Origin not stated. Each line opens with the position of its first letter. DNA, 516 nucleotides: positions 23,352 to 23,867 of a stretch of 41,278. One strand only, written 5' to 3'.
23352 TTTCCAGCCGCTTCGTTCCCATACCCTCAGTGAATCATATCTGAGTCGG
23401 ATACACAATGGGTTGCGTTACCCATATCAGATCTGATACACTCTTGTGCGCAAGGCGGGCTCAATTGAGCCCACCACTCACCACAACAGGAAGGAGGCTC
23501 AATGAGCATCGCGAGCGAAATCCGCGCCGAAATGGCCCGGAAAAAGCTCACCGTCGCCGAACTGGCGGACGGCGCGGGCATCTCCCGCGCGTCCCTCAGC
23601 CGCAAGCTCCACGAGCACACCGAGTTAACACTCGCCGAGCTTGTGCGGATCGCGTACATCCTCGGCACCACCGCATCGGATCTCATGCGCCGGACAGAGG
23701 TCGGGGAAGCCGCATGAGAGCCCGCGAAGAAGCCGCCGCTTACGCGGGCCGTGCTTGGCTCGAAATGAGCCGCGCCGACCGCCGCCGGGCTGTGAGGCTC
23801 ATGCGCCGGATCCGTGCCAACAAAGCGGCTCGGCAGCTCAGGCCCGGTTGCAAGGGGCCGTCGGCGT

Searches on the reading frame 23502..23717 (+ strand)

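Call 4: search_protein_families(library=pfam, proteins=[window:23502-23717:+], max_evalue=0.1)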
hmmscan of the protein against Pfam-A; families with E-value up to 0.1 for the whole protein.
window:23502-23717:+ (71 aa): 23 families
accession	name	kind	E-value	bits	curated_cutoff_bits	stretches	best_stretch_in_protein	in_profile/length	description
PF13443.12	HTH_26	-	5.6e-11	43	22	1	7-64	2-60/63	Cro/C1-type HTH DNA-binding domain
PF01381.28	HTH_3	-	1.4e-06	28.7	23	1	7-60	1-54/55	Helix-turn-helix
PF12802.13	MarR_2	-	5.4e-05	23.7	27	1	12-37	15-42/61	MarR family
PF12840.13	HTH_20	-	0.00023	21.5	27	1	13-37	16-40/51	Helix-turn-helix domain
PF13560.12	HTH_31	-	0.00041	21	27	1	4-60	3-60/64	Helix-turn-helix domain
PF09339.16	HTH_IclR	-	0.00083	19.5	22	1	13-37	16-40/52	IclR helix-turn-helix domain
PF13693.12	HTH_35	-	0.00093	19.6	25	1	6-61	6-58/75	Winged helix-turn-helix DNA-binding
PF20432.4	Xre-like-HTH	-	0.00097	19.8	25.8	1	15-54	23-62/63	Antitoxin Xre-like helix-turn-helix domain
PF00165.29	HTH_AraC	-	0.0012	19.4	26.6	1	14-46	7-39/42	Bacterial regulatory helix-turn-helix proteins, AraC family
PF06892.16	Phage_CP76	-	0.0014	19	26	1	11-51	11-54/146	Phage regulatory protein CII (CP76)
PF20075.5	DUF6471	-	0.0018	18.6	26.8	1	7-55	9-61/65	Domain of unknown function (DUF6471)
PF01022.26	HTH_5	-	0.0024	18.2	22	1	11-36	11-36/47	Bacterial regulatory protein, arsR family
PF13545.12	HTH_Crp_2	-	0.0031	17.9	27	1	15-38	22-45/70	Crp-like helix-turn-helix domain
PF08667.16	BetR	-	0.0038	17.8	21.6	1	17-66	24-73/148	BetR domain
PF12833.13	HTH_18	-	0.0042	17.8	33.6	1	21-50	1-30/80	Helix-turn-helix domain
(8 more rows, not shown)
